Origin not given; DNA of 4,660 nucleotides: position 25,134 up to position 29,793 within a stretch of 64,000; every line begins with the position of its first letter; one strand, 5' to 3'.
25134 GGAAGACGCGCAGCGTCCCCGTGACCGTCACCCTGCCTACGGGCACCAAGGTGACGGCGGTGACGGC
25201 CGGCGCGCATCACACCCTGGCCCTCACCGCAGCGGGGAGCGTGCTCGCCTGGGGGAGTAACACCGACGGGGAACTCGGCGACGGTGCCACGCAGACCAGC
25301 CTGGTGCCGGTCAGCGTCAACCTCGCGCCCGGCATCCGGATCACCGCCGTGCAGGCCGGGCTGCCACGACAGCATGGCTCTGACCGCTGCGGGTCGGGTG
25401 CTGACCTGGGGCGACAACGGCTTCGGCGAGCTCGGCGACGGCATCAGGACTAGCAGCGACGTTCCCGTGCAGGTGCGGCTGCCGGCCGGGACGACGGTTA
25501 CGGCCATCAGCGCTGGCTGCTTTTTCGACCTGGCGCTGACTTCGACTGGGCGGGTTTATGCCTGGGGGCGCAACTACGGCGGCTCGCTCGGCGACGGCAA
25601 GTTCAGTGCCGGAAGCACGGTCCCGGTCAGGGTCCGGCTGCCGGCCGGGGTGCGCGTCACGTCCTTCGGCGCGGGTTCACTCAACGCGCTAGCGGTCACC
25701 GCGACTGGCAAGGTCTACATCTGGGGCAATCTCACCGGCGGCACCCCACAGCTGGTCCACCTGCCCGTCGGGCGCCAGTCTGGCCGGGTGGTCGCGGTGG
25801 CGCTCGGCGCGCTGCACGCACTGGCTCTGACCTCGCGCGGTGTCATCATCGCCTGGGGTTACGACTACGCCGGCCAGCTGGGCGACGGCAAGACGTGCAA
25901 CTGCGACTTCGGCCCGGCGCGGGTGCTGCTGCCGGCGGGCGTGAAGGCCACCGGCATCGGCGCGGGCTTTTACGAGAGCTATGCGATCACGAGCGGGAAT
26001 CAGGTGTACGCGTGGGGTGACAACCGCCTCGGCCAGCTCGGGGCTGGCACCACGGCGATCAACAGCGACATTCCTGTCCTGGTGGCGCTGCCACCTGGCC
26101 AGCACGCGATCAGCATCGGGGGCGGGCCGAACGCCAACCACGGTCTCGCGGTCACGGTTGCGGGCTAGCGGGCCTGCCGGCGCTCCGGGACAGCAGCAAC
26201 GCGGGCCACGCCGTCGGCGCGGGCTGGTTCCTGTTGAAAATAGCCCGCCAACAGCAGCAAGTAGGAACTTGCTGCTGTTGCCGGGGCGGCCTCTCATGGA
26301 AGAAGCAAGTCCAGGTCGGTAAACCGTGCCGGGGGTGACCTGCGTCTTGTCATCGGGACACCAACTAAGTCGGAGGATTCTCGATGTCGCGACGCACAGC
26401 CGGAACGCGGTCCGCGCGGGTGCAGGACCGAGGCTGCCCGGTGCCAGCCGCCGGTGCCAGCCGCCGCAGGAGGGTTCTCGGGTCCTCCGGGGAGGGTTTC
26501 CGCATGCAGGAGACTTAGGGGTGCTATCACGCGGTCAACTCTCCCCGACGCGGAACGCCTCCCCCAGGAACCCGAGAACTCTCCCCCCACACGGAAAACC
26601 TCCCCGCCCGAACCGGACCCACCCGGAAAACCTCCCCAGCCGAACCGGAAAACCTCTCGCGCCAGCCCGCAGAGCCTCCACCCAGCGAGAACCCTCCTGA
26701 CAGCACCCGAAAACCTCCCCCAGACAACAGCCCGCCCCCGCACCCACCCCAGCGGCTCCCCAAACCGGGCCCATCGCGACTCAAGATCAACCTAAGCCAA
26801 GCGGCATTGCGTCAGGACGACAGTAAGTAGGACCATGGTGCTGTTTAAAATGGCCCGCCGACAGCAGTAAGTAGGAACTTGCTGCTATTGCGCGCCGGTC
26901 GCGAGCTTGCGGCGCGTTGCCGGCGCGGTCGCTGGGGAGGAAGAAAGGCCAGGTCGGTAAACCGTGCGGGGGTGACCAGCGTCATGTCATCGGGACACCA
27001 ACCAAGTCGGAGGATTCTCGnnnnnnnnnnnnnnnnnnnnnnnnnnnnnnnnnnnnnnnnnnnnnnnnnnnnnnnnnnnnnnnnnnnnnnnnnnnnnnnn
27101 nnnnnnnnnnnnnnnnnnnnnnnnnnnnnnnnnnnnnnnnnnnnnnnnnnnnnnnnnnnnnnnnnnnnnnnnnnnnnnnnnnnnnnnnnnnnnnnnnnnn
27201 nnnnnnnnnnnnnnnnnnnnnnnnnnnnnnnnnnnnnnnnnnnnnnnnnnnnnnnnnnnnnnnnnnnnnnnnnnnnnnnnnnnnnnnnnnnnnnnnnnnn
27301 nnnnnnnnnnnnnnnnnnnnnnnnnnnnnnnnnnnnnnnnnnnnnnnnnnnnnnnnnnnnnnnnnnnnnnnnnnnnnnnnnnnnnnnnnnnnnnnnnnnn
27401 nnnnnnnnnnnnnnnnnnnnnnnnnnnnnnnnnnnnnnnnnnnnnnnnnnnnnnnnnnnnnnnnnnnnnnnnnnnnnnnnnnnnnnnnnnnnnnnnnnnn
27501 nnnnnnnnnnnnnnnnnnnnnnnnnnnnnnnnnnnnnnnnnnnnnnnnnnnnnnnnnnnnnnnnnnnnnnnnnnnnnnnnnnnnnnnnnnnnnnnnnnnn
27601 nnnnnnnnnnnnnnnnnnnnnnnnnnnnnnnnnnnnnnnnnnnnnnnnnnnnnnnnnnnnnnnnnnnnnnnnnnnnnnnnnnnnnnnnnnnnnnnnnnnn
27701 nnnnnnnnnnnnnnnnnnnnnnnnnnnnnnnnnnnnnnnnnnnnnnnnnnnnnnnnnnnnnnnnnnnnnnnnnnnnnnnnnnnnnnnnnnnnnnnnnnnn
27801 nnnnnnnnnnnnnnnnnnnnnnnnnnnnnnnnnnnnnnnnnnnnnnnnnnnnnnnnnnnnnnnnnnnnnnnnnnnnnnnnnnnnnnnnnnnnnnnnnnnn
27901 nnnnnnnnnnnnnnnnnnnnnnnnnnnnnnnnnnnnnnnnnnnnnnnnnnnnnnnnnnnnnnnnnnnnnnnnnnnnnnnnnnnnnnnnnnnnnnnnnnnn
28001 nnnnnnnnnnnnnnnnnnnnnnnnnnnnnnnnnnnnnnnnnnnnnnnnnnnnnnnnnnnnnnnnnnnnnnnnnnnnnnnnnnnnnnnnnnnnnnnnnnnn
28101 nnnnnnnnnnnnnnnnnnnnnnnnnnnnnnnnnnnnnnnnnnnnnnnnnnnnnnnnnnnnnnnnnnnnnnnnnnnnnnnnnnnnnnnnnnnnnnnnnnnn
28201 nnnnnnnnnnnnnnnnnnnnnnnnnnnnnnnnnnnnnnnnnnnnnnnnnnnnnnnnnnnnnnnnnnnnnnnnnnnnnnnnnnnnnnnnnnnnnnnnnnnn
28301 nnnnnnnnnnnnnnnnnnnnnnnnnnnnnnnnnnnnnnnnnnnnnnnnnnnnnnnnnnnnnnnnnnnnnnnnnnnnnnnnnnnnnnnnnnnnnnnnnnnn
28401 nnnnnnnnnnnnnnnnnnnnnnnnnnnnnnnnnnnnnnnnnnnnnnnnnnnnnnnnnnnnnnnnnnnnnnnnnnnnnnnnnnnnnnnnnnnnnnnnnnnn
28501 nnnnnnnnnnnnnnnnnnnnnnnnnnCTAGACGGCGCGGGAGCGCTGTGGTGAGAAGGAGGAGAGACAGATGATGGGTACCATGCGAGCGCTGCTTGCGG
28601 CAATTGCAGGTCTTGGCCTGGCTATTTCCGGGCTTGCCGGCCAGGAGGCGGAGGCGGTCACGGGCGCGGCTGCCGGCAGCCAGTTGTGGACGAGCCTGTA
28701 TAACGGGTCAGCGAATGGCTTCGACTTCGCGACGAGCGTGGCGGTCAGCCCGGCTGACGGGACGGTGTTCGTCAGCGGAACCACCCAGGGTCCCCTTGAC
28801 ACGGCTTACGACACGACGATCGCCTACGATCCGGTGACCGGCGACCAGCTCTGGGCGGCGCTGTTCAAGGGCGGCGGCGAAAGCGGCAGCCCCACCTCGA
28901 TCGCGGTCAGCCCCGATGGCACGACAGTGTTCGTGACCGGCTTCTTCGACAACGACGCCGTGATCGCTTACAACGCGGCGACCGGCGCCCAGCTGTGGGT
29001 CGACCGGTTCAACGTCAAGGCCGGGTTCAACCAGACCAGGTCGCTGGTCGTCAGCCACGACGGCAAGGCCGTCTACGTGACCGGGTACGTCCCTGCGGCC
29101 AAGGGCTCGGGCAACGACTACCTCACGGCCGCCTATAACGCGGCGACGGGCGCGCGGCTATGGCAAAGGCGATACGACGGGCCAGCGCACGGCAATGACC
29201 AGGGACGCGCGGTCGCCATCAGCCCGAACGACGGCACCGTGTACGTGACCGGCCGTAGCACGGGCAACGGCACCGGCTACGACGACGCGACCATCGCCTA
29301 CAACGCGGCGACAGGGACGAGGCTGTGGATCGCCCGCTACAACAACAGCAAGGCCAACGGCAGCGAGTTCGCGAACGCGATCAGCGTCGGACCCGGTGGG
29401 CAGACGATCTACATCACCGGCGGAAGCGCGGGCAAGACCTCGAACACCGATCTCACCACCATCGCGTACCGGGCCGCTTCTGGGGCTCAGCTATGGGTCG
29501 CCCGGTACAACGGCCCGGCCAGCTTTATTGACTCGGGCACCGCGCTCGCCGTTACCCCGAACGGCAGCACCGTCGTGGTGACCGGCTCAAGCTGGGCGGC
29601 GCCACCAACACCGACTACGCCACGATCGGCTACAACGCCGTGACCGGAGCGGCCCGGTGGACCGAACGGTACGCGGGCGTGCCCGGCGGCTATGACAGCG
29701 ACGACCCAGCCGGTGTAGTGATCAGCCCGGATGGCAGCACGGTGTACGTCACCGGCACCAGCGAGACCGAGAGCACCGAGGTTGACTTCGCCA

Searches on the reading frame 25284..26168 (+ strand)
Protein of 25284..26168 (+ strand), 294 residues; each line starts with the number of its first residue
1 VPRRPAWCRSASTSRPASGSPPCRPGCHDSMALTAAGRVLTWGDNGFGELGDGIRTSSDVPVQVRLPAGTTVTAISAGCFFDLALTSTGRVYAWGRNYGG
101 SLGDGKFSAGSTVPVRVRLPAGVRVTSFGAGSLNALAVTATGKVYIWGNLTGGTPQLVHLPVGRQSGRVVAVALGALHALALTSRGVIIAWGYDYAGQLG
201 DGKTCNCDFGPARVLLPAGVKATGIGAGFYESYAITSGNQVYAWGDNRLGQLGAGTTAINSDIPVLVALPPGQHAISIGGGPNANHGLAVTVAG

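Call 11: search_protein_families(library=pfam, proteins=[window:25284-26168:+])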
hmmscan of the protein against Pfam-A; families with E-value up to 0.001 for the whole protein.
window:25284-26168:+ (294 aa): 5 families
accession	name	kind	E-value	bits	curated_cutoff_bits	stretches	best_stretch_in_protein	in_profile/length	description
PF25390.1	WD40_RLD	-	1.8e-49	169.4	150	2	27-149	204-324/363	RCC1-like domain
PF00415.24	RCC1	-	4e-38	130.2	21.7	4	37-84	2-49/50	Regulator of chromosome condensation (RCC1) repeat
PF13540.12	RCC1_2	-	1.3e-28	98.5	22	4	72-98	1-27/30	Regulator of chromosome condensation (RCC1) repeat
PF20082.4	DUF6476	-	5e-10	39.6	24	0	111-158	41-88/91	Family of unknown function (DUF6476)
PF25384.1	Alsin_RLD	-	3.2e-06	27.2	100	0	28-105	234-310/405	Alsin RCC1-like domain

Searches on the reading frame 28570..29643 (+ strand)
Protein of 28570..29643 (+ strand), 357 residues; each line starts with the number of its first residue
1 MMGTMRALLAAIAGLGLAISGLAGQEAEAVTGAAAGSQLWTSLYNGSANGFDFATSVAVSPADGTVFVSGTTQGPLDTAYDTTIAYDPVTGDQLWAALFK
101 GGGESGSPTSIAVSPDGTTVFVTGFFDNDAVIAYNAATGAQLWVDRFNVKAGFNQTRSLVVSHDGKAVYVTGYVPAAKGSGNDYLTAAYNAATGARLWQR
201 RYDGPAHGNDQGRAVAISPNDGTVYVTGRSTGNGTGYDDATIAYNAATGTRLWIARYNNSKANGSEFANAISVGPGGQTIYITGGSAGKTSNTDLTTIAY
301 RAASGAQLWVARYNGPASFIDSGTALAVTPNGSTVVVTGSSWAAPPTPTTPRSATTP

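Call 12: search_protein_families(library=pfam, proteins=[window:28570-29643:+])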
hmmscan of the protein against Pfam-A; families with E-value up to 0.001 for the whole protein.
window:28570-29643:+ (357 aa): 3 families
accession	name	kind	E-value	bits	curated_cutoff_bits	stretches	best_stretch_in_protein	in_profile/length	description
PF13360.13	PQQ_2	-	3.9e-18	66.4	27.6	2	33-170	10-123/233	Outer membrane protein assembly factor BamB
PF13964.12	Kelch_6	-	0.0002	21.7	25.3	0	59-91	8-38/50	Kelch motif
PF01731.26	Arylesterase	-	0.00021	21.9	21.3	0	47-72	49-74/86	Arylesterase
